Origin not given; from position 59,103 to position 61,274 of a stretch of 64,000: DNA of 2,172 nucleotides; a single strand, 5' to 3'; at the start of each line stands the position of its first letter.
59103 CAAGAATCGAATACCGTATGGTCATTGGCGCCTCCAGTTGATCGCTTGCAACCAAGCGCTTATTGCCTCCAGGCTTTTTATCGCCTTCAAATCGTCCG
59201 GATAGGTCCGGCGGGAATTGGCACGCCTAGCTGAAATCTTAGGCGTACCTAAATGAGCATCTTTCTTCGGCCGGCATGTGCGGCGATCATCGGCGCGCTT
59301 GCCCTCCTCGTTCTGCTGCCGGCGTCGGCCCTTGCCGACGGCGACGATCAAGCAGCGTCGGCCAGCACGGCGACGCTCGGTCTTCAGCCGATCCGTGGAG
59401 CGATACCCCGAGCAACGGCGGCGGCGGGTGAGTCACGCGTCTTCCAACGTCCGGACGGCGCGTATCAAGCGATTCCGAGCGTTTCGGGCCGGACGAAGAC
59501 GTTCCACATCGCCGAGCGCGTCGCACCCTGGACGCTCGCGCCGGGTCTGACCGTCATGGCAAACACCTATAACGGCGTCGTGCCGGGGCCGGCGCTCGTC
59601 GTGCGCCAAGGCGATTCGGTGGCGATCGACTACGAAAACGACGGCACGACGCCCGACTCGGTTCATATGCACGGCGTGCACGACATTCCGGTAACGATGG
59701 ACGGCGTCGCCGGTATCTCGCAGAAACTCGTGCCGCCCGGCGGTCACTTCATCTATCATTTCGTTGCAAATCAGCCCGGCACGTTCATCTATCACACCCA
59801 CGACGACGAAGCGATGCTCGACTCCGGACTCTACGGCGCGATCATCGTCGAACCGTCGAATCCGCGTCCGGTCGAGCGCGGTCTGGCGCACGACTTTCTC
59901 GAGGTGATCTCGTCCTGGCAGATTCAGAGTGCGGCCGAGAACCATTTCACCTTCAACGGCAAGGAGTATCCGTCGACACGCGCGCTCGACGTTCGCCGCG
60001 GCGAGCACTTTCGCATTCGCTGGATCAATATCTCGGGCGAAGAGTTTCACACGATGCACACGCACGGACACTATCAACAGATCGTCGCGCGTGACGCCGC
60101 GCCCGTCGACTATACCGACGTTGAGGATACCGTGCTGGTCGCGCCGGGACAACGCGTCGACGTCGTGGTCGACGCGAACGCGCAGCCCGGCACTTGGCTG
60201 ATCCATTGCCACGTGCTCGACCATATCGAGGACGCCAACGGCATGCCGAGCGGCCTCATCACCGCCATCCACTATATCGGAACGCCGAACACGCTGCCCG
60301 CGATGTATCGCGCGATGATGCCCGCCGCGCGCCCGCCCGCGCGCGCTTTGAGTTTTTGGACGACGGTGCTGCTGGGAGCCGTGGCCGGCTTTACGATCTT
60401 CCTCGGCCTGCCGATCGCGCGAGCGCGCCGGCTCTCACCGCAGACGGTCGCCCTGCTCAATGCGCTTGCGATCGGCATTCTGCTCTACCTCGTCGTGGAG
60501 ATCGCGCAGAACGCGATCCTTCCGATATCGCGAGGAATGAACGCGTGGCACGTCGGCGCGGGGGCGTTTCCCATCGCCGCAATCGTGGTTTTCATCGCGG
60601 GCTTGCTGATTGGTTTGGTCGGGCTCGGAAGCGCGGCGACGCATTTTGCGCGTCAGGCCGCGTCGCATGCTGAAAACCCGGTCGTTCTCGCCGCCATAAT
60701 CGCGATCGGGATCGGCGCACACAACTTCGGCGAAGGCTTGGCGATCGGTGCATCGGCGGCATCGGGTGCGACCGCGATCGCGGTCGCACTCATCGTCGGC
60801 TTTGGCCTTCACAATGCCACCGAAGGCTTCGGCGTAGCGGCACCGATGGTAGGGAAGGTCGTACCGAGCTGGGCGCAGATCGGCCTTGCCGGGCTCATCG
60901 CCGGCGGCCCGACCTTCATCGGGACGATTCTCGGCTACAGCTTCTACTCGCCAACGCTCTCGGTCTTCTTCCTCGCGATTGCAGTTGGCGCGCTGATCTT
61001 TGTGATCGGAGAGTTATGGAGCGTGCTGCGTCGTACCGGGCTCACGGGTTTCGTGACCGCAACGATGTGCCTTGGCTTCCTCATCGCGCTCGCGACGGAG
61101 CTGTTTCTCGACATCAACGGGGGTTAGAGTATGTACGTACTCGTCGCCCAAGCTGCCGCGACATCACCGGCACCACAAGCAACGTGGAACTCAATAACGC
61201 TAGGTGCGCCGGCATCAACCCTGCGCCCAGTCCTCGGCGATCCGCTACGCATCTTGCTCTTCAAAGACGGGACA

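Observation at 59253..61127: One ORF fuses a complete two-domain multicopper oxidase to a complete ZIP metal permease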

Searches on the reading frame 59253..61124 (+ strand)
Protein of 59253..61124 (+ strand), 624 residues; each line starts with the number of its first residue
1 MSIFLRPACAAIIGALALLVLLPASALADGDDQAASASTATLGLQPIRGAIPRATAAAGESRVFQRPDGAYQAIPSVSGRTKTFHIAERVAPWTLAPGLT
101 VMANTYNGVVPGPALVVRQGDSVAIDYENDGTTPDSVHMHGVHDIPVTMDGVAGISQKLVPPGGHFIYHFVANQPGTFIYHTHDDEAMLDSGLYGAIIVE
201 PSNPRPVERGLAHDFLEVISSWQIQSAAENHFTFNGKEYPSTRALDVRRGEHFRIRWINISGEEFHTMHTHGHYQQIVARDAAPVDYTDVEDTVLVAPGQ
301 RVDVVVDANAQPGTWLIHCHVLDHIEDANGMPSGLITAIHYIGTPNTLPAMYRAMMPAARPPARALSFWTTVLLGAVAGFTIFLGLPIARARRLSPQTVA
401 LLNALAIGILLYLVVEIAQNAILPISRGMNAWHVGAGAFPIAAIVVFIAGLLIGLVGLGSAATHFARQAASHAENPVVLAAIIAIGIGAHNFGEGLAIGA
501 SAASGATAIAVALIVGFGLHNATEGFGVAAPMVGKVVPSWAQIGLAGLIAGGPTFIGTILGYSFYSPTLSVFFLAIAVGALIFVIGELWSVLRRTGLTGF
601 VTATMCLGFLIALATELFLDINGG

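Call 3: search_protein_families(library=pfam, proteins=[window:59253-61124:+], max_evalue=0.01)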
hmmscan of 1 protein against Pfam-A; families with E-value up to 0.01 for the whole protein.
window:59253-61124:+ (624 aa): 4 families
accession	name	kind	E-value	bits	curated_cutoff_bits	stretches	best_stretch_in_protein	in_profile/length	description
PF07732.21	Cu-oxidase_3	-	1.4e-29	103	21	1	98-203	12-118/119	Multicopper oxidase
PF07731.20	Cu-oxidase_2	-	1.2e-25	90.3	20.4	2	224-326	12-124/137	Multicopper oxidase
PF00394.28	Cu-oxidase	-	1.6e-13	51.5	21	1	229-334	36-150/157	Multicopper oxidase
PF02535.28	Zip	-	4.2e-05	23.4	35.1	1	470-584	168-285/323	ZIP Zinc transporter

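Call 4: search_protein_families(library=ncbifam, proteins=[window:59253-61124:+], max_evalue=0.01)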
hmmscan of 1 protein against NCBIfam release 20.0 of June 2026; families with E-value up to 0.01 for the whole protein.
window:59253-61124:+ (624 aa): 8 families
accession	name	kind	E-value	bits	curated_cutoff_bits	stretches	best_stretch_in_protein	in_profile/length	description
TIGR01480.1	copper_res_A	subfamily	4.1e-36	124.6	478.95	2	82-225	48-184/593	copper resistance system multicopper oxidase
TIGR03388.1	ascorbase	equivalog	4.3e-22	78.5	614.8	1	104-231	23-151/542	L-ascorbate oxidase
TIGR03389.1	laccase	equivalog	8.2e-22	77.7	558.9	1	104-368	25-309/539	laccase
TIGR02376.1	Cu_nitrite_red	equivalog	3.2e-18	66.1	296.3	1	93-206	39-151/326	copper-containing nitrite reductase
NF008205.1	PRK10965.1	equivalog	3.7e-15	55.7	525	2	100-201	64-165/529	multicopper oxidase CueO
TIGR03390.1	ascorbOXfungal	equivalog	2.4e-13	49.5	445.35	1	106-206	32-134/538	L-ascorbate oxidase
NF045554.1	AmiPhnlOxPhsA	equivalog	2.8e-08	32.8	950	0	291-328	526-562/581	O-aminophenol oxidase PhsA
NF008135.0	PRK10883.1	equivalog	0.0002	20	581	1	78-307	42-284/471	cell division protein FtsP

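Call 5: search_solved_structures(query=window:59253-61124:+, max_evalue=0.001, show_alignments=2)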
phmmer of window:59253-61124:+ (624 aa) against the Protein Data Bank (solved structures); distinct sequences matched with E-value up to 0.001: 260 (the best 60 are shown).
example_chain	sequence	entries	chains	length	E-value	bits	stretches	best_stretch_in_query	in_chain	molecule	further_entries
2zwn_A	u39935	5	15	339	3.5e-46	161.3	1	94-345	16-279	two-domain type laccase | Multicopper oxidase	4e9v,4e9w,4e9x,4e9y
3g5w_A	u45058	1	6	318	1.4e-43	152.7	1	105-341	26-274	Multicopper oxidase type 1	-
4f7k_A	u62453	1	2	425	2.2e-34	122.3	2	105-308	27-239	Laccase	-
3gdc_A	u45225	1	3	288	1e-28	103.6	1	84-324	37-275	Multicopper oxidase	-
6vow_A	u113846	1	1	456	1.6e-28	103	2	87-307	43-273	multicopper oxidase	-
3v9e_A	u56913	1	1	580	6.3e-26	94.4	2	81-201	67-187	Laccase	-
3sqr_A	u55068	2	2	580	8.9e-26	93.9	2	81-201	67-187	laccase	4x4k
6vox_A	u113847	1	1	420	1.9e-25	92.8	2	94-306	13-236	Copper oxidase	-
7rab_A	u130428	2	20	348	1.2e-23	86.9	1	75-323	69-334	multicopper oxidase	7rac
9cpm_A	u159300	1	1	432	5.9e-22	81.3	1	90-363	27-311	Laccase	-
2xu9_A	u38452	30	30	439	5.6e-21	78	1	92-372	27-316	LACCASE | LACCASE-LIKE PROTEIN | THERMUS THERMOPHILUS MULTICOPPER OXIDASE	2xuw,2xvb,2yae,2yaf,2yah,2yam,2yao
6w2k_A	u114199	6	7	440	5.7e-21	78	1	92-372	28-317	Laccase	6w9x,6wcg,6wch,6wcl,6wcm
8r7i_A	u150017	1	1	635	6.8e-21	77.7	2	95-201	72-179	Laccase BP76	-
6wcn_A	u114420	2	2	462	6.9e-21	77.7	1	90-372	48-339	Laccase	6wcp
9cck_C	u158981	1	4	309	1.4e-20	76.7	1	80-324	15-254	Copper-containing nitrite reductase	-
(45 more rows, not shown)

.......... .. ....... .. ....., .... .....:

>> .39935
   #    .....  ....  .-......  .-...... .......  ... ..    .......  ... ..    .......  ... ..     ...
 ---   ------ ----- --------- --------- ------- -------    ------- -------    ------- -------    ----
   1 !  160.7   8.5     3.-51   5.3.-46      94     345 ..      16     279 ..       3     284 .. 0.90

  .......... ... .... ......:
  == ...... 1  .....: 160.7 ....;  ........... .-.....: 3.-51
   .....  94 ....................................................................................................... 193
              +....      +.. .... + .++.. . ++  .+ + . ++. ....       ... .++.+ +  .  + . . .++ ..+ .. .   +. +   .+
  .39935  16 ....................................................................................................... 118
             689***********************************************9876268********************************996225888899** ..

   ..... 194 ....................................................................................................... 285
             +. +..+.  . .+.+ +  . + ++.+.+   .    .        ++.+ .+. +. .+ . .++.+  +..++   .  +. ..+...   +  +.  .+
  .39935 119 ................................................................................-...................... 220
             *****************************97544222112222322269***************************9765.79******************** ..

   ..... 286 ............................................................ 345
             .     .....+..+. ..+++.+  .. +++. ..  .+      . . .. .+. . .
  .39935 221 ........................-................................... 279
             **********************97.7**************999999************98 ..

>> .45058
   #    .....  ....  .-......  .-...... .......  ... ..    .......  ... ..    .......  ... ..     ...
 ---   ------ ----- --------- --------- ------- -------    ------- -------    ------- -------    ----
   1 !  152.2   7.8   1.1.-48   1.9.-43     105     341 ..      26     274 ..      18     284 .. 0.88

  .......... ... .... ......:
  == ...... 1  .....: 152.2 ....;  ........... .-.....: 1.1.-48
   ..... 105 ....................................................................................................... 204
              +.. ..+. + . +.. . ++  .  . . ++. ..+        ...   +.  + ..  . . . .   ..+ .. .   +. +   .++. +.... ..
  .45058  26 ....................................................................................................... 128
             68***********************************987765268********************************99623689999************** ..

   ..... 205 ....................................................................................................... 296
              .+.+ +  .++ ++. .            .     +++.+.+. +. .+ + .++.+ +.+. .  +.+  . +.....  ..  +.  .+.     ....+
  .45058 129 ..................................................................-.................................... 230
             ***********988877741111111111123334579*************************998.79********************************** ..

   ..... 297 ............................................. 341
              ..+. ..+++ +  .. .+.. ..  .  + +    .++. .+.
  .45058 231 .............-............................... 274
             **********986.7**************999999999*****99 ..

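Call 9: find_homologous_proteins(query=window:59253-61124:+, max_evalue=0.00001)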
Query window:59253-61124:+ (624 aa): 762 proteins with E <= 0.00001 among 8000 candidates; the best 120 are listed.
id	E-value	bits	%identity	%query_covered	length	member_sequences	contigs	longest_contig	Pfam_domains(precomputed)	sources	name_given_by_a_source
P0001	0.0e+0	1309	94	100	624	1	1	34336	PF07731.21,PF00394.29,PF07732.22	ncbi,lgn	ncbi:MAG: multicopper oxidase domain-containing protein [Candidatus Cybelea sp.]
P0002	0.0e+0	1307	94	100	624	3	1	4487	PF07731.21,PF00394.29,PF07732.22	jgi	-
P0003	0.0e+0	1235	87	100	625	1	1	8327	PF07731.21,PF00394.29,PF07732.22,PF02535.29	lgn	-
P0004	0.0e+0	1209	87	95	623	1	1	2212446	PF07731.21,PF00394.29,PF07732.22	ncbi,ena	-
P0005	0.0e+0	1203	87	95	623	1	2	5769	PF07731.21,PF00394.29,PF07732.22,PF02535.29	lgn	-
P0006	0.0e+0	1200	87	95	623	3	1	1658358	PF07731.21,PF00394.29,PF07732.22,PF02535.29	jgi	jgi:ZIP family zinc transporter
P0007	0.0e+0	1190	87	96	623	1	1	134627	PF07731.21,PF00394.29,PF07732.22,PF02535.29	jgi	jgi:zinc transporter, ZIP family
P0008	0.0e+0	1179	85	99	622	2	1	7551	PF07731.21,PF00394.29,PF07732.22,PF02535.29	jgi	jgi:zinc transporter, ZIP family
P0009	0.0e+0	1179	87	96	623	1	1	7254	PF07731.21,PF00394.29,PF07732.22,PF02535.29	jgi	jgi:ZIP family zinc transporter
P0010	0.0e+0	1174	86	96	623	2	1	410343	PF07731.21,PF00394.29,PF07732.22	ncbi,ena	-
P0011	0.0e+0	1173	85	97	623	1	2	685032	PF07731.21,PF00394.29,PF07732.22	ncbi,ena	-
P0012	0.0e+0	1172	84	100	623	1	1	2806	PF07731.21,PF00394.29,PF07732.22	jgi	jgi:zinc transporter, ZIP family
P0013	0.0e+0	1170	84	100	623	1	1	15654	PF07731.21,PF00394.29,PF07732.22,PF02535.29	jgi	jgi:zinc transporter, ZIP family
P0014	0.0e+0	1169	83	100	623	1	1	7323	PF07731.21,PF00394.29,PF07732.22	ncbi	ncbi:MAG: multicopper oxidase domain-containing protein [Candidatus Cybelea sp.]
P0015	0.0e+0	1168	83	100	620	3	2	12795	PF07731.21,PF00394.29,PF07732.22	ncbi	ncbi:MAG: multicopper oxidase domain-containing protein [Candidatus Cybelea sp.]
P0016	0.0e+0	1167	87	94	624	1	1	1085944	PF07731.21,PF00394.29,PF07732.22,PF02535.29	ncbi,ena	-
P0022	0.0e+0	1165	83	100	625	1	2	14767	PF07731.21,PF00394.29,PF07732.22,PF02535.29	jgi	jgi:ZIP family zinc transporter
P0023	0.0e+0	1165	84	100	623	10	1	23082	PF07731.21,PF00394.29,PF07732.22,PF02535.29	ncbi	ncbi:MAG: multicopper oxidase domain-containing protein [Candidatus Cybelea sp.]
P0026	0.0e+0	1164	86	96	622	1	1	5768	PF07731.21,PF00394.29,PF07732.22,PF02535.29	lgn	-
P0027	0.0e+0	1164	85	98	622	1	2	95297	PF07731.21,PF00394.29,PF07732.22,PF02535.29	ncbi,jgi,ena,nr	ncbi:MAG: multicopper oxidase domain-containing protein [Candidatus Eremiobacteraeota bacterium]|nr:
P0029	0.0e+0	1159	83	99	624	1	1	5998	PF07731.21,PF00394.29,PF07732.22,PF02535.29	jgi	jgi:ZIP family zinc transporter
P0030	0.0e+0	1158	83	100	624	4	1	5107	PF07731.21,PF00394.29,PF07732.22,PF02535.29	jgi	jgi:ZIP family zinc transporter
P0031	0.0e+0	1157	83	100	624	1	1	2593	PF07731.21,PF00394.29,PF07732.22,PF02535.29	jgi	jgi:zinc transporter, ZIP family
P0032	0.0e+0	1157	84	96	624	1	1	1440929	PF07731.21,PF00394.29,PF07732.22,PF02535.29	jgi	jgi:zinc transporter, ZIP family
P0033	0.0e+0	1155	83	99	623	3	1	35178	PF07731.21,PF00394.29,PF07732.22,PF02535.29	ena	-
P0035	0.0e+0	1154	83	100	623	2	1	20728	PF07731.21,PF00394.29,PF07732.22,PF02535.29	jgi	jgi:zinc transporter, ZIP family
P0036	0.0e+0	1154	86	94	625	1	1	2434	PF07731.21,PF00394.29,PF07732.22,PF02535.29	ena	-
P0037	0.0e+0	1154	83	99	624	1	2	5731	PF07731.21,PF00394.29,PF07732.22,PF02535.29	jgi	jgi:zinc transporter, ZIP family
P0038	0.0e+0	1153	83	99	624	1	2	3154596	PF07731.21,PF00394.29,PF07732.22,PF02535.29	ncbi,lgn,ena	ncbi:MAG: multicopper oxidase domain-containing protein [Candidatus Cybelea sp.]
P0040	0.0e+0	1152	82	99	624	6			PF07731.21,PF00394.29,PF07732.22,PF02535.29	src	-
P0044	0.0e+0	1150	85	94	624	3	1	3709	PF07731.21,PF00394.29,PF07732.22,PF02535.29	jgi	jgi:ZIP family zinc transporter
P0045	0.0e+0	1150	83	95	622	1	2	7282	PF07731.21,PF00394.29,PF07732.22,PF02535.29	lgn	-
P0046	0.0e+0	1149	84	97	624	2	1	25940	PF07731.21,PF00394.29,PF07732.22,PF02535.29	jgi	-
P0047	0.0e+0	1149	83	96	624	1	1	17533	PF07731.21,PF00394.29,PF07732.22,PF02535.29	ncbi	-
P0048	0.0e+0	1149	83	99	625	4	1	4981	PF07731.21,PF00394.29,PF07732.22,PF02535.29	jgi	jgi:ZIP family zinc transporter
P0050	0.0e+0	1147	84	95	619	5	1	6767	PF07731.21,PF00394.29,PF07732.22,PF02535.29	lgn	-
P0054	0.0e+0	1146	83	96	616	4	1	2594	PF07731.21,PF00394.29,PF07732.22,PF02535.29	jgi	jgi:zinc transporter, ZIP family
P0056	0.0e+0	1143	84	95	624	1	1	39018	PF07731.21,PF00394.29,PF07732.22,PF02535.29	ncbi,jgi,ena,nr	ncbi:MAG TPA: multicopper oxidase domain-containing protein [Candidatus Babeliales bacterium]|nr:mul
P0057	0.0e+0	1142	82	98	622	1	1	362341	PF07731.21,PF00394.29,PF07732.22,PF02535.29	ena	-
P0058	0.0e+0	1141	81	100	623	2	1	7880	PF07731.21,PF00394.29,PF07732.22,PF02535.29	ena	-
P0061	0.0e+0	1140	84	95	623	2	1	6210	PF07731.21,PF00394.29,PF07732.22,PF02535.29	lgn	-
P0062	0.0e+0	1139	82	99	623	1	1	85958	PF07731.21,PF00394.29,PF07732.22,PF02535.29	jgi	jgi:ZIP family zinc transporter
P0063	0.0e+0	1139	83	95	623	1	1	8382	PF07731.21,PF00394.29,PF07732.22,PF02535.29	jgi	jgi:zinc transporter, ZIP family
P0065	0.0e+0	1138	83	97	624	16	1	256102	PF07731.21,PF00394.29,PF07732.22,PF02535.29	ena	-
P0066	0.0e+0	1138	83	96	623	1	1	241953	PF07731.21,PF00394.29,PF07732.22,PF02535.29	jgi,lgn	jgi:ZIP family zinc transporter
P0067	0.0e+0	1136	83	96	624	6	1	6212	PF07731.21,PF00394.29,PF07732.22,PF02535.29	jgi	jgi:ZIP family zinc transporter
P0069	0.0e+0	1135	84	94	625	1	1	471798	PF07731.21,PF00394.29,PF07732.22,PF02535.29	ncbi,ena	-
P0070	0.0e+0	1134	81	100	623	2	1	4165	PF07731.21,PF00394.29,PF07732.22,PF02535.29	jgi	jgi:ZIP family zinc transporter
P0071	0.0e+0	1134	83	95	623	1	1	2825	PF07731.21,PF00394.29,PF07732.22,PF02535.29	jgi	jgi:zinc transporter, ZIP family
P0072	0.0e+0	1134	81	100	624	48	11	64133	PF07731.21,PF00394.29,PF07732.22,PF02535.29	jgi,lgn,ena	jgi:ZIP family zinc transporter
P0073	0.0e+0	1133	83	97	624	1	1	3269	PF07731.21,PF00394.29,PF07732.22,PF02535.29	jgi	jgi:ZIP family zinc transporter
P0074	0.0e+0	1133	83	97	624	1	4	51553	PF07731.21,PF00394.29,PF07732.22,PF02535.29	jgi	jgi:zinc transporter, ZIP family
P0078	0.0e+0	1131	81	100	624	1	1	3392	PF07731.21,PF00394.29,PF07732.22,PF02535.29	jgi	jgi:ZIP family zinc transporter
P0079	0.0e+0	1131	80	100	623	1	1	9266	PF07731.21,PF00394.29,PF07732.22,PF02535.29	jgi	jgi:zinc transporter, ZIP family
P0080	0.0e+0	1131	79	100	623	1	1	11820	PF07731.21,PF00394.29,PF07732.22,PF02535.29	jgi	jgi:zinc transporter, ZIP family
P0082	0.0e+0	1130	84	96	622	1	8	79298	PF07731.21,PF00394.29,PF07732.22,PF02535.29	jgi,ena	jgi:ZIP family zinc transporter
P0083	0.0e+0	1130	83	97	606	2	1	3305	PF07731.21,PF00394.29,PF07732.22,PF02535.29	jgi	jgi:ZIP family zinc transporter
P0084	0.0e+0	1130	84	94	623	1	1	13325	PF07731.21,PF00394.29,PF07732.22,PF02535.29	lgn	-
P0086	0.0e+0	1128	81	100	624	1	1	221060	PF07731.21,PF00394.29,PF07732.22,PF02535.29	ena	-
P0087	0.0e+0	1127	80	100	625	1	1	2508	PF07731.21,PF00394.29,PF07732.22,PF02535.29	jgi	-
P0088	0.0e+0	1127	83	97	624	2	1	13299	PF07731.21,PF00394.29,PF07732.22,PF02535.29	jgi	jgi:ZIP family zinc transporter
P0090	0.0e+0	1127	81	99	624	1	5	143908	PF07731.21,PF00394.29,PF07732.22,PF02535.29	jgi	jgi:ZIP family zinc transporter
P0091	0.0e+0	1127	82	96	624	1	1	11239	PF07731.21,PF00394.29,PF07732.22,PF02535.29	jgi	jgi:zinc transporter, ZIP family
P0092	0.0e+0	1126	81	100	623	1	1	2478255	PF07731.21,PF00394.29,PF07732.22,PF02535.29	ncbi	-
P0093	0.0e+0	1126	80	100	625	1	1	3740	PF07731.21,PF00394.29,PF07732.22,PF02535.29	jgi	-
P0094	0.0e+0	1126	81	99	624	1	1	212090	PF07731.21,PF00394.29,PF07732.22,PF02535.29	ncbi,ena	-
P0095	0.0e+0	1125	82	96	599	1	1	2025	PF07731.21,PF00394.29,PF07732.22,PF02535.29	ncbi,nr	ncbi:MAG TPA: multicopper oxidase domain-containing protein, partial [Candidatus Nitrosotalea sp.]|n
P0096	0.0e+0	1123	81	96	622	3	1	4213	PF07731.21,PF00394.29,PF07732.22,PF02535.29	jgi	-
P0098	0.0e+0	1123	80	99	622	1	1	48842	PF07731.21,PF00394.29,PF07732.22,PF02535.29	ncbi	-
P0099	0.0e+0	1123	80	99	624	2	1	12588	PF07731.21,PF00394.29,PF07732.22,PF02535.29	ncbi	ncbi:MAG: multicopper oxidase domain-containing protein [Candidatus Baltobacteraceae bacterium]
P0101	0.0e+0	1121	80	100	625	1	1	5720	PF07731.21,PF00394.29,PF07732.22,PF02535.29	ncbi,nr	ncbi:MAG: multicopper oxidase domain-containing protein [Candidatus Eremiobacteraeota bacterium]|nr:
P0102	0.0e+0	1121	80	100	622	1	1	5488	PF07731.21,PF00394.29,PF07732.22,PF02535.29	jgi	jgi:ZIP family zinc transporter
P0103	0.0e+0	1121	82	98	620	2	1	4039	PF07731.21,PF00394.29,PF07732.22,PF02535.29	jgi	jgi:ZIP family zinc transporter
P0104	0.0e+0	1120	83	96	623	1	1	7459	PF07731.21,PF00394.29,PF07732.22,PF02535.29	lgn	-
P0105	0.0e+0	1119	81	96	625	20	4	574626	PF07731.21,PF00394.29,PF07732.22,PF02535.29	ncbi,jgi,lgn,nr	ncbi:MAG TPA: multicopper oxidase domain-containing protein [Candidatus Baltobacteraceae bacterium]|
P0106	0.0e+0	1118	82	95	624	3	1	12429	PF07731.21,PF00394.29,PF07732.22,PF02535.29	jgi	jgi:ZIP family zinc transporter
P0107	0.0e+0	1118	81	99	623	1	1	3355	PF07731.21,PF00394.29,PF07732.22,PF02535.29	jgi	jgi:zinc transporter, ZIP family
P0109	0.0e+0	1115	80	99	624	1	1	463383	PF07731.21,PF00394.29,PF07732.22,PF02535.29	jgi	jgi:zinc transporter, ZIP family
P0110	0.0e+0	1113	79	100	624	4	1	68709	PF07731.21,PF00394.29,PF07732.22,PF02535.29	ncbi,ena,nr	ncbi:MAG: multicopper oxidase domain-containing protein [Candidatus Eremiobacteraeota bacterium]|nr:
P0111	0.0e+0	1113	82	94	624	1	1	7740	PF07731.21,PF00394.29,PF07732.22,PF02535.29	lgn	-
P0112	0.0e+0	1112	81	97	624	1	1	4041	PF07731.21,PF00394.29,PF07732.22,PF02535.29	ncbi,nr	ncbi:MAG: multicopper oxidase domain-containing protein [Candidatus Eremiobacteraeota bacterium]|nr:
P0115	0.0e+0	1110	86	92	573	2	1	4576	PF07731.21,PF00394.29,PF07732.22,PF02535.29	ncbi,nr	ncbi:MAG TPA: multicopper oxidase domain-containing protein, partial [Candidatus Dormibacteraeota ba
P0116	0.0e+0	1109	82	95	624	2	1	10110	PF07731.21,PF00394.29,PF07732.22,PF02535.29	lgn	-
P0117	0.0e+0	1109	82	95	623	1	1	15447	PF07731.21,PF00394.29,PF07732.22,PF02535.29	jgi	jgi:ZIP family zinc transporter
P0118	0.0e+0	1107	79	99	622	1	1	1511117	PF07731.21,PF00394.29,PF07732.22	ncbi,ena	-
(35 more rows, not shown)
